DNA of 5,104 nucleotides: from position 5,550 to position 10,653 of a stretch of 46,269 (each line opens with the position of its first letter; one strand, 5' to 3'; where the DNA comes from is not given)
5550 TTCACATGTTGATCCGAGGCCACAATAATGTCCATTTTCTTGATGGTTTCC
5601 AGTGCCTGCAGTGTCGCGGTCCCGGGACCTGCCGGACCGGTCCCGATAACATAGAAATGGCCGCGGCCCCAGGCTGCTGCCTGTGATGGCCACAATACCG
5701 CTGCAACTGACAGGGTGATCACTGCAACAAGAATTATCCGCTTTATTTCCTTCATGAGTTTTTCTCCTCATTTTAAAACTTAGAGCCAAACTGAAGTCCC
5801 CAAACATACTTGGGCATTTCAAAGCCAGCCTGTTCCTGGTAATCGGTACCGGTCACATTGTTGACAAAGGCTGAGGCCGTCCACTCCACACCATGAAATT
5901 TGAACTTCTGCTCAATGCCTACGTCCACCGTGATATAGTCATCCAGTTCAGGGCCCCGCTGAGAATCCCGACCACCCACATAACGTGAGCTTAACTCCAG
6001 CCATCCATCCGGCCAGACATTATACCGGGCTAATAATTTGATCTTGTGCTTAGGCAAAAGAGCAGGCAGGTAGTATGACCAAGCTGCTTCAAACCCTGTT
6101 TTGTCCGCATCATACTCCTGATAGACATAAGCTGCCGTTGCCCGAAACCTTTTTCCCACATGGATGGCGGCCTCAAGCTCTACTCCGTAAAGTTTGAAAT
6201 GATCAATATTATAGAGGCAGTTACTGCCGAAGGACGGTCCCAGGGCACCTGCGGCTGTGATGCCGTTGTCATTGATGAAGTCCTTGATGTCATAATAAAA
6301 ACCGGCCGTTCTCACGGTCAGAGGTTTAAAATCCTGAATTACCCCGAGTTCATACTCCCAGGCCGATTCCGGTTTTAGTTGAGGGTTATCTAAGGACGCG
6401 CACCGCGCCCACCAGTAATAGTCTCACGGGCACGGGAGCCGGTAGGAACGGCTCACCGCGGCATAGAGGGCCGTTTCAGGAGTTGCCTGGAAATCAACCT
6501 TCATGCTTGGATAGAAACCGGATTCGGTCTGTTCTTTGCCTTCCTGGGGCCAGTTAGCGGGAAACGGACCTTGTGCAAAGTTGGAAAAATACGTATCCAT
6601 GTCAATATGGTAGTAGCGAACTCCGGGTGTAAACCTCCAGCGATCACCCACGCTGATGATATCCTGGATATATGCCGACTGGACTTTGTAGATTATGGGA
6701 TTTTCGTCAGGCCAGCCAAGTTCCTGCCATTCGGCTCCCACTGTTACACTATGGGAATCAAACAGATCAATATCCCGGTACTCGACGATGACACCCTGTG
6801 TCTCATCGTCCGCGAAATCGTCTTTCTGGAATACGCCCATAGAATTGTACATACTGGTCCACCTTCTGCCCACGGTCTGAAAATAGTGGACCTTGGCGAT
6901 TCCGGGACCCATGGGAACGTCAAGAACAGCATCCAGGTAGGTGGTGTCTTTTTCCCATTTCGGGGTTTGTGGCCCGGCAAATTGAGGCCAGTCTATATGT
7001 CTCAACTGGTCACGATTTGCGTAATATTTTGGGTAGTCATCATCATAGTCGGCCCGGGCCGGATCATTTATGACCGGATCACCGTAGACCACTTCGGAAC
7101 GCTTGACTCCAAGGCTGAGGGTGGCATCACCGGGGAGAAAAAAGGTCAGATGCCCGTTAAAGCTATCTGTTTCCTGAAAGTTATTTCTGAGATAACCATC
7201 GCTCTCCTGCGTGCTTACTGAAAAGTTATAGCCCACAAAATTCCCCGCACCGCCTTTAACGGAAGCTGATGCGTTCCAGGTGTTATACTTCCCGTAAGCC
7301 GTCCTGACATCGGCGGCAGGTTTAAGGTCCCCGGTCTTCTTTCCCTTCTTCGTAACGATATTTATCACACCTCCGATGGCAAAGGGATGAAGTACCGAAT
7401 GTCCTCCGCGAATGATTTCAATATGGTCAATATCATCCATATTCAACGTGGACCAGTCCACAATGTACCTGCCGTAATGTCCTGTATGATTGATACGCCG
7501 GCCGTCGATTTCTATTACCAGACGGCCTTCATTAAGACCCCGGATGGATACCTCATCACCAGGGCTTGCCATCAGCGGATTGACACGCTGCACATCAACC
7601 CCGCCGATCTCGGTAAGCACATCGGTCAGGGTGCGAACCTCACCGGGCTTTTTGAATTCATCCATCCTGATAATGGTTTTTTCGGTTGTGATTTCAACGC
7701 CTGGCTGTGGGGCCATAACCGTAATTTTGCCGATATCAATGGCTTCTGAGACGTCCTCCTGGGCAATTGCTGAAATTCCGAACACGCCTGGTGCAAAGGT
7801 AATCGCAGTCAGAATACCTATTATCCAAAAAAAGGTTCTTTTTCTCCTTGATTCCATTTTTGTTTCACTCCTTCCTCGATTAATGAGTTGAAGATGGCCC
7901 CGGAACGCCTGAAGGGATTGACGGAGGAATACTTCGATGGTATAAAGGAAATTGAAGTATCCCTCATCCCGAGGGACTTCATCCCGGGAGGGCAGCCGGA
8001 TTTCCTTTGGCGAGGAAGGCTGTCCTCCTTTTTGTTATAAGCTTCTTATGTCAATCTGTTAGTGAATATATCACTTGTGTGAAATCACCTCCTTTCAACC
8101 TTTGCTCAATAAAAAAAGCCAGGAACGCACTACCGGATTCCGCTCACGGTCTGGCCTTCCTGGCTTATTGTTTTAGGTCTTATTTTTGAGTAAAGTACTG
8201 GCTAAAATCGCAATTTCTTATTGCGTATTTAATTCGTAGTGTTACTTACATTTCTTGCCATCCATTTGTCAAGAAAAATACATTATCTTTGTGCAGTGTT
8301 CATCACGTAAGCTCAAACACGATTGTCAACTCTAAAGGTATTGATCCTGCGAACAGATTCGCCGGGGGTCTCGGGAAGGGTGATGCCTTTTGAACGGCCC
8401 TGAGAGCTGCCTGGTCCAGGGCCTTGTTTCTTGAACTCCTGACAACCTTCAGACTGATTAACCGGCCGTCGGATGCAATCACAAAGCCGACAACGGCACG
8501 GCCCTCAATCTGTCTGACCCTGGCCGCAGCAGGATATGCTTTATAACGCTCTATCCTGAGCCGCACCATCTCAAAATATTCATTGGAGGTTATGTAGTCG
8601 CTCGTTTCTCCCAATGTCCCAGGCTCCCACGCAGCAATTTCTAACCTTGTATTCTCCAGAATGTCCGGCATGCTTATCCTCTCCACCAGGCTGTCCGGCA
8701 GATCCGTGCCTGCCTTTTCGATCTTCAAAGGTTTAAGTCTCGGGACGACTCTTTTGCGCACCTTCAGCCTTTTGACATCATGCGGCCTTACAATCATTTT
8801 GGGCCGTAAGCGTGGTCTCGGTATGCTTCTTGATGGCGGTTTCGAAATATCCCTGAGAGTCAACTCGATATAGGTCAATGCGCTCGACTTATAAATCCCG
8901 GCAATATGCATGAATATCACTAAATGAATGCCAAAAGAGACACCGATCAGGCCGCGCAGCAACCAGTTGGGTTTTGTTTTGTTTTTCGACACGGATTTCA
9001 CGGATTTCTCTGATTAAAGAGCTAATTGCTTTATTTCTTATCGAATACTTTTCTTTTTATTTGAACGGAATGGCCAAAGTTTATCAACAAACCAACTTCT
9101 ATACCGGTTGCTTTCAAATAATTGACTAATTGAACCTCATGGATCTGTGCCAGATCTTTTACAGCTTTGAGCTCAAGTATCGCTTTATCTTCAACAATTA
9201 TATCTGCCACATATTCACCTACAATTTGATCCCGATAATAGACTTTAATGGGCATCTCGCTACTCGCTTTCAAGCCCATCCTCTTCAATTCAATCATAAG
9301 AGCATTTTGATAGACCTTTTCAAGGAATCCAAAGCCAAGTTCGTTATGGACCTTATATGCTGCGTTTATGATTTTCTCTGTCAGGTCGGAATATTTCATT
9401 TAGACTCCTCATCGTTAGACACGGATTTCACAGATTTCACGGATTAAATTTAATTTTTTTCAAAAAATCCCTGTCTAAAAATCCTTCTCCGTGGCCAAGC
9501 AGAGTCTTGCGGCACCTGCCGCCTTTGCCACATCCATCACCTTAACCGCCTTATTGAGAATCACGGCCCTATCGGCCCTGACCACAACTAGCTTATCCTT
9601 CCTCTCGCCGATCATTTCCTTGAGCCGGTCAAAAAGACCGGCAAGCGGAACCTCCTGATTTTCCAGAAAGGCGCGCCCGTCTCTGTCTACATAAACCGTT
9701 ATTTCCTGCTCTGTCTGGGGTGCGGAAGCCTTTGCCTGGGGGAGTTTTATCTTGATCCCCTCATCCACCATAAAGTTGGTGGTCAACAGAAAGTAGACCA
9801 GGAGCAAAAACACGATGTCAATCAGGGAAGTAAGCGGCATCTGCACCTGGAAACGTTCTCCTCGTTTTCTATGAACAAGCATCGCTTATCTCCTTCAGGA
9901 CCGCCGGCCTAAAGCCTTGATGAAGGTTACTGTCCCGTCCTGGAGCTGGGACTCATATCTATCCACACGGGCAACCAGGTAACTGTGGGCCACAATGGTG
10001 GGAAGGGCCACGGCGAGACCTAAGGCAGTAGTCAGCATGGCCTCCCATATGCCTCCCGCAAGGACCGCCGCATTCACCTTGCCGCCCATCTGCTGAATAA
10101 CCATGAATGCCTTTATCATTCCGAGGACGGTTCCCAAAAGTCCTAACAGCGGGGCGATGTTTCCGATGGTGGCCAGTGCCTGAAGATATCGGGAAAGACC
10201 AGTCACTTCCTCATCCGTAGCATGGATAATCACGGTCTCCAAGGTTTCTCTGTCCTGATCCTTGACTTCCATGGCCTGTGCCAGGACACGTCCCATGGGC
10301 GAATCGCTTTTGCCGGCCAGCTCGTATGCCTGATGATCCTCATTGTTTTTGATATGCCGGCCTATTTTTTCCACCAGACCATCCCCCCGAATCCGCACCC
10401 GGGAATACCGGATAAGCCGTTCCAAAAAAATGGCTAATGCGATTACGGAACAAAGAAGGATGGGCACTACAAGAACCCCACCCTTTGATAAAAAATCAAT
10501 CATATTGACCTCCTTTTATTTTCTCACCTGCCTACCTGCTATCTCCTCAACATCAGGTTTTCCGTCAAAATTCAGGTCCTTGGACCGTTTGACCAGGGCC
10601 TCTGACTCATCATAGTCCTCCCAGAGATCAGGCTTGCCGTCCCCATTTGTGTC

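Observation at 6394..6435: One in-frame UGA plus a SECIS-like hairpin inside a TonB-dependent receptor: candidate selenoprotein receptor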

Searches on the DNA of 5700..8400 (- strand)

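Call 56: search_rna_families(sources=[L004, L005, L008, L010, L011, L012, L013, L015, L026, L029, L106, L107, L108], threshold=gathering)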
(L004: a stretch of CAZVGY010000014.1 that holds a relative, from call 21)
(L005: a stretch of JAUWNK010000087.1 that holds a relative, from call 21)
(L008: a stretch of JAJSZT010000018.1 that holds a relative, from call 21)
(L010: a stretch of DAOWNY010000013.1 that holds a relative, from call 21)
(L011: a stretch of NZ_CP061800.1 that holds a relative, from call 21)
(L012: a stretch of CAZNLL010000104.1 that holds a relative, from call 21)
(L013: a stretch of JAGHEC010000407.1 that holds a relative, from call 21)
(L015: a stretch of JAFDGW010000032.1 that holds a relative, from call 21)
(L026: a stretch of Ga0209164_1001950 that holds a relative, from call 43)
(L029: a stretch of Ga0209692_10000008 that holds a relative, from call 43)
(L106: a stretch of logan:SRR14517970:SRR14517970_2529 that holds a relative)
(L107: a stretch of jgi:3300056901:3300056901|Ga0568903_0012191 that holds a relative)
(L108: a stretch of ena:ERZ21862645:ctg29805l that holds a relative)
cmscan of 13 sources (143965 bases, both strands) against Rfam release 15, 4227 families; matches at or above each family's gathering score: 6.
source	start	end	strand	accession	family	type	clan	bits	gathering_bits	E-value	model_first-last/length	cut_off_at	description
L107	1169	1357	-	RF00174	Cobalamin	Cis-reg; riboswitch;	CL00101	112.8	31.5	4.1e-27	1-189/189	no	Cobalamin riboswitch aptamer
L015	5123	5194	+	RF00005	tRNA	Gene; tRNA;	CL00001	74.5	29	4.1e-14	1-71/71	no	tRNA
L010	6149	6221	-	RF00005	tRNA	Gene; tRNA;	CL00001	70.9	29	4e-13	1-71/71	no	tRNA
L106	12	86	+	RF00005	tRNA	Gene; tRNA;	CL00001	70.2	29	6.3e-13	1-71/71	no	tRNA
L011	8119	8164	-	RF01687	Acido-Lenti-1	Gene; sRNA;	-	44.3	37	2.1e-06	1-46/46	no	Acido-Lenti-1 RNA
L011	8264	8309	+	RF01687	Acido-Lenti-1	Gene; sRNA;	-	42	37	8.6e-06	1-46/46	no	Acido-Lenti-1 RNA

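Call 57: search_rna_families(source=window, start=5700, end=8400, threshold=evalue, max_evalue=1)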
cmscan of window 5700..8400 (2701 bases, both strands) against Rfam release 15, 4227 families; matches with E-value up to 1: 0.
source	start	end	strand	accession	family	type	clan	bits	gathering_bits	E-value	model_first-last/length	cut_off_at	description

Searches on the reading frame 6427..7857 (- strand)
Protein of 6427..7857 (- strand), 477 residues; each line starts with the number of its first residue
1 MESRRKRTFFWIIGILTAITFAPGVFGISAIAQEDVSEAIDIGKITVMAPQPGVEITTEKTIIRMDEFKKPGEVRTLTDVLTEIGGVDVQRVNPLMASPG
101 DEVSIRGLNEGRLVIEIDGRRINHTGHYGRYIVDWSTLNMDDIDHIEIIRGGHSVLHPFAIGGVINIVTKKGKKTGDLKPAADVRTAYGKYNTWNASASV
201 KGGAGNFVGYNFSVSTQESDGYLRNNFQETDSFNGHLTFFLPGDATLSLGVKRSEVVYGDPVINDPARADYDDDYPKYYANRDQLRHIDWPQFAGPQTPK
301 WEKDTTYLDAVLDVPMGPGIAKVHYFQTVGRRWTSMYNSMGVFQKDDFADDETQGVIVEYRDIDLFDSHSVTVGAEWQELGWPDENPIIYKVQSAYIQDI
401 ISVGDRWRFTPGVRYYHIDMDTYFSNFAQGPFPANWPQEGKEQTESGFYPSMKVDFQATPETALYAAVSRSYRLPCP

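Call 21: find_related_loci(query=window:6427-7857:-, collection=genome_contigs, flank=6000)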
Query window:6427-7857:- (477 aa) in genome_contigs; peptide patterns used: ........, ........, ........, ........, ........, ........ (x = any residue, [..] = any of these).
45 stretches matched a pattern; 25 encode a relative of the query (tblastn E <= 1e-3); 25 distinct loci.
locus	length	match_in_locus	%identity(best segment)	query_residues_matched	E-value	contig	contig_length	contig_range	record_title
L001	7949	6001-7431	77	1-477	0e+0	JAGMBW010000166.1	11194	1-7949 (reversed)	MAG: Desulfobacterales bacterium isolate RS_16_34 ZL425.bin.34.fa_166, whole genome shotgun sequence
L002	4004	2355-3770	76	1-477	0e+0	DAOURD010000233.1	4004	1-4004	MAG TPA_asm: Desulfobacterales bacterium isolate CSMAG_143 CSMAG_143_k141_428653_length_4004_cov_25.5193, whole genome s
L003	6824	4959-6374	75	1-477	0e+0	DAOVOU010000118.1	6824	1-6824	MAG TPA_asm: Desulfobacterales bacterium isolate CSMAG_1531 CSMAG_1531_k141_673065_length_6824_cov_51.0052, whole genome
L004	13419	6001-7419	72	1-477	0e+0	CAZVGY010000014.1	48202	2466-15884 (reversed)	MAG TPA_asm: uncultured Desulfobacteraceae bacterium isolate SRP338002_co1_143 genome assembly, contig: NODE_666_length_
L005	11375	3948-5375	72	2-477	0e+0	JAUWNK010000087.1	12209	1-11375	MAG: Desulfobacteraceae bacterium isolate CSMAG_2422 CSMAG_2422_k141_129459_length_12209_cov_20.1631, whole genome shotg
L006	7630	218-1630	74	1-477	0e+0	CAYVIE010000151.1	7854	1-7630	MAG TPA_asm: uncultured Desulfobacteraceae bacterium isolate SRP338002_co1_100 genome assembly, contig: NODE_8558_length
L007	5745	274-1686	74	1-477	0e+0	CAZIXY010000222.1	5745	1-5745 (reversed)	MAG TPA_asm: uncultured Desulfobacteraceae bacterium isolate binchicken_co256_358 genome assembly, contig: NODE_43474_le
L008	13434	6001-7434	68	1-477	0e+0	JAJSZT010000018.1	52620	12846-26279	MAG: Deltaproteobacteria bacterium isolate CR9063A Ga0402054_027, whole genome shotgun sequence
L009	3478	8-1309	77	38-477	0e+0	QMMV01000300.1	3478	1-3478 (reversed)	MAG: Deltaproteobacteria bacterium isolate B23_G16 B23_Guay16_scaffold_34816, whole genome shotgun sequence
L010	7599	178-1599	66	6-477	0e+0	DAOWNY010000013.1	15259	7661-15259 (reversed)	MAG TPA_asm: Deltaproteobacteria bacterium isolate CSMAG_3040 CSMAG_3040_k141_797677_length_15259_cov_106.4529, whole ge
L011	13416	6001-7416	65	1-477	0e+0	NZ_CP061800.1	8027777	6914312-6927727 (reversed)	Desulfonema magnum strain 4be13 chromosome, complete genome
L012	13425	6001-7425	66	5-477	0e+0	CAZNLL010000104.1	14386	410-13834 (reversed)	MAG TPA_asm: uncultured Desulfobacteraceae bacterium isolate binchicken_co334_233 genome assembly, contig: NODE_7388_len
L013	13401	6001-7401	65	1-477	0e+0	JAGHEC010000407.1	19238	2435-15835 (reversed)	MAG: Deltaproteobacteria bacterium isolate AUK324 PB_MBMC_278_c_000000000312, whole genome shotgun sequence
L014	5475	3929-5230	69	40-477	0e+0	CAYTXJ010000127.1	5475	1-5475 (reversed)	MAG TPA_asm: uncultured Desulfobacteraceae bacterium isolate binchicken_co6_314 genome assembly, contig: NODE_19915_leng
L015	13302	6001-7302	66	40-477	0e+0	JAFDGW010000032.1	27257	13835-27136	MAG: Deltaproteobacteria bacterium isolate Meg22_1012_Bin_341 Meg22_1012_Bin_341_scaffold_4032, whole genome shotgun seq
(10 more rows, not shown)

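Call 43: find_related_loci(query=A3, collection=metagenome_contigs, flank=3000)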
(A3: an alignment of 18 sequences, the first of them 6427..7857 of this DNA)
Query A3 (477 aa) in metagenome_contigs; peptide patterns used: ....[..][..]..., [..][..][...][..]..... (x = any residue, [..] = any of these).
600 stretches matched a pattern (row limit reached: there are more); 361 encode a relative of the query (tblastn E <= 1e-3); the best 80 are kept; 80 distinct loci.
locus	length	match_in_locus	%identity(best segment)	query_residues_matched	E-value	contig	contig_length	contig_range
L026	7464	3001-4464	58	1-477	0e+0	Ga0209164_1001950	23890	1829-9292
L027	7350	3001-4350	66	29-477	0e+0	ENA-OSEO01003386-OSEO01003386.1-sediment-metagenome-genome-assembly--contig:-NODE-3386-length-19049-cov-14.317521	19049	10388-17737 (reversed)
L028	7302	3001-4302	64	45-477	0e+0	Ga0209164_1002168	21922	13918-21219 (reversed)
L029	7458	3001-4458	57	1-477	6e-179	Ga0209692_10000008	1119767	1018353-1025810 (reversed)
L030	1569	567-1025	75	2-154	5e-74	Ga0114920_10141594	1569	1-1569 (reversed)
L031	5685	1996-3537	30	4-475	2e-51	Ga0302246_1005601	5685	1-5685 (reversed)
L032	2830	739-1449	34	19-262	2e-21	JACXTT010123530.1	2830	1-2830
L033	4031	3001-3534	37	76-262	9e-21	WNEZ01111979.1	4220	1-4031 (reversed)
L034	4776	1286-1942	31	34-262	2e-19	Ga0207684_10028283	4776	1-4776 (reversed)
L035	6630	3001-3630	34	62-268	2e-19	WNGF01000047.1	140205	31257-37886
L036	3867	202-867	27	4-222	1e-18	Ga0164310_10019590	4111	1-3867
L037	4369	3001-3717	29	38-285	2e-17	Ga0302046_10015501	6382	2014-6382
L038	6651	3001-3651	30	38-261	3e-17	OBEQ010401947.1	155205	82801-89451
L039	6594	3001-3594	31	55-262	3e-17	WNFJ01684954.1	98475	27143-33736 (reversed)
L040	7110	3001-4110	24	5-414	7e-17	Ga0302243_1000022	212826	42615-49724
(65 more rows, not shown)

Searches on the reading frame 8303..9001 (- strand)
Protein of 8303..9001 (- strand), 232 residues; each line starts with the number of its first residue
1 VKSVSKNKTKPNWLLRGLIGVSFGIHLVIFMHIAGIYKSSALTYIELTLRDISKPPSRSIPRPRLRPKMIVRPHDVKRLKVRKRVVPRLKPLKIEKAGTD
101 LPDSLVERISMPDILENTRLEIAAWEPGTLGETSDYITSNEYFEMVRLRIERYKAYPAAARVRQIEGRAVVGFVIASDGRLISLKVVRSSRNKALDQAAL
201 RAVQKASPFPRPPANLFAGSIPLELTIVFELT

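Call 18: search_protein_families(library=pfam, proteins=[window:8303-9001:-])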
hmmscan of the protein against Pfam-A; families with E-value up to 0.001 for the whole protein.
window:8303-9001:- (232 aa): 2 families
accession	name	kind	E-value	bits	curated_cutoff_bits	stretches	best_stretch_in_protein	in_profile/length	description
PF03544.19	TonB_C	-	1.1e-16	61.5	24.6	1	153-231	2-79/79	Gram-negative bacterial TonB protein C-terminal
PF13103.11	TonB_2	-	1.2e-12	48.3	22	1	140-215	2-73/85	TonB C terminal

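Call 19: search_protein_families(library=ncbifam, proteins=[window:8303-9001:-])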
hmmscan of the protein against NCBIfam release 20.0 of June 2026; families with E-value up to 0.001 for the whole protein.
window:8303-9001:- (232 aa): 3 families
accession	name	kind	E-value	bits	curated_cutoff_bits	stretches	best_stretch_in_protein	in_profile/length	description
TIGR01352.1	tonB_Cterm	subfamily_domain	1.2e-20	73.6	27.1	1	155-231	2-75/76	TonB family protein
TIGR02794.1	tolA_full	equivalog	1.1e-08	34.7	59.45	1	139-230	277-361/362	cell envelope integrity protein TolA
NF008082.0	PRK10819.1-3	equivalog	0.00026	20.9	265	1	54-192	69-204/242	TonB system transport protein TonB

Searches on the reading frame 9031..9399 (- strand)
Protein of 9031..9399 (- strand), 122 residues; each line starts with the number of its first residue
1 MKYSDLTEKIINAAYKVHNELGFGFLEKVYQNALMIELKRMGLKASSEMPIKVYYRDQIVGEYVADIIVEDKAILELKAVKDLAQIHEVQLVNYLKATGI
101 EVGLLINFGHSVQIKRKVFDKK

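Call 18: search_protein_families(library=pfam, proteins=[window:9031-9399:-])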
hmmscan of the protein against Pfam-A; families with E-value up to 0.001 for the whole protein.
window:9031-9399:- (122 aa): 1 family
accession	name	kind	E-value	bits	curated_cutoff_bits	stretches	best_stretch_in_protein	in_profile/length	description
PF13366.12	PDDEXK_3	-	5.2e-43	146.6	22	1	5-116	2-116/117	PD-(D/E)XK nuclease superfamily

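Call 19: search_protein_families(library=ncbifam, proteins=[window:9031-9399:-])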
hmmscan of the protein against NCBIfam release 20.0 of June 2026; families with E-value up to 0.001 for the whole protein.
window:9031-9399:- (122 aa): 1 family
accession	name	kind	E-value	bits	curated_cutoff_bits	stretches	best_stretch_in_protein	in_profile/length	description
TIGR04256.1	GxxExxY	subfamily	5.9e-43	145.9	35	1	5-118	1-116/116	GxxExxY protein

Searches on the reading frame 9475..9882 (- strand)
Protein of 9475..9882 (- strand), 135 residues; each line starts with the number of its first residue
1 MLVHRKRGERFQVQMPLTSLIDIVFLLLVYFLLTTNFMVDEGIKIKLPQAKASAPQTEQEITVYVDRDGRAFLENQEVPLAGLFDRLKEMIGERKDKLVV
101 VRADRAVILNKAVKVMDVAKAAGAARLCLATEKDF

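Call 18: search_protein_families(library=pfam, proteins=[window:9475-9882:-])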
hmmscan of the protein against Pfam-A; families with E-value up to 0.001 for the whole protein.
window:9475-9882:- (135 aa): 1 family
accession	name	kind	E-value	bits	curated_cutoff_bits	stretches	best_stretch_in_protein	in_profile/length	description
PF02472.21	ExbD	-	2e-29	102.7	25.4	1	12-133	5-127/128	Biopolymer transport protein ExbD/TolR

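Call 19: search_protein_families(library=ncbifam, proteins=[window:9475-9882:-])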
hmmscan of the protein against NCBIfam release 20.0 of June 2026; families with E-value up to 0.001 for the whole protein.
window:9475-9882:- (135 aa): 4 families
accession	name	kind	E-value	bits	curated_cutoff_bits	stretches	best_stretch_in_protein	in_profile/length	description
TIGR02801.1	tolR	equivalog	5.7e-18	65.8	127.3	1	14-132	4-129/129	protein TolR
NF008429.0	PRK11267.1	equivalog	3.4e-13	49.8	216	1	15-130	18-133/141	TonB system transport protein ExbD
TIGR02803.1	ExbD_1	equivalog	1.7e-12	47.5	152.95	1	16-130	5-119/122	TonB system transport protein ExbD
TIGR02804.1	ExbD_2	equivalog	2.1e-10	41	123.45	1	19-132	8-120/121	TonB system transport protein ExbD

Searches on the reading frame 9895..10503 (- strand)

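Call 18: search_protein_families(library=pfam, proteins=[window:9895-10503:-])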
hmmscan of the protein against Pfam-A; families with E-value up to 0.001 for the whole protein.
window:9895-10503:- (202 aa): 1 family
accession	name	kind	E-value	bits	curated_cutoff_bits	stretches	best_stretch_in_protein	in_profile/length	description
PF01618.21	MotA_ExbB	-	8.6e-33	113.2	22.9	1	66-188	2-126/127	MotA/TolQ/ExbB proton channel family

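Call 19: search_protein_families(library=ncbifam, proteins=[window:9895-10503:-])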
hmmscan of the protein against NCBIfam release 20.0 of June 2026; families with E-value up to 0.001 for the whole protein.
window:9895-10503:- (202 aa): 9 families
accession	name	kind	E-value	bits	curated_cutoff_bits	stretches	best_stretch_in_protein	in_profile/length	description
TIGR02796.1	tolQ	equivalog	3.3e-29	102.2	221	1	13-199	18-215/216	protein TolQ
TIGR02797.1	exbB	equivalog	3.2e-22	79.4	206.2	1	12-193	17-204/211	tonB-system energizer ExbB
NF007722.0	PRK10414.1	equivalog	1e-17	64.5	402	1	11-191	26-213/244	tol-pal system-associated acyl-CoA thioesterase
NF008066.0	PRK10801.1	equivalog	1.2e-14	54.4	403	1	97-200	117-219/230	Tol-Pal system protein TolQ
TIGR02805.1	exbB2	equivalog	2.1e-14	53.8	135.35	1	102-183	50-130/138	TonB-system energizer ExbB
NF005237.0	PRK06743.1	equivalog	1.4e-05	24.6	373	1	82-167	138-217/277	flagellar motor protein MotP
NF005997.1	PRK08124.1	equivalog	0.00022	20.3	340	1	78-149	115-189/259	flagellar motor stator protein MotA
NF006284.1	PRK08456.1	equivalog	0.0006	19.1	380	1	82-165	122-195/252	flagellar motor stator protein MotA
NF006583.0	PRK09109.1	equivalog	0.00067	18.8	237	1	83-166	119-196/246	flagellar motor protein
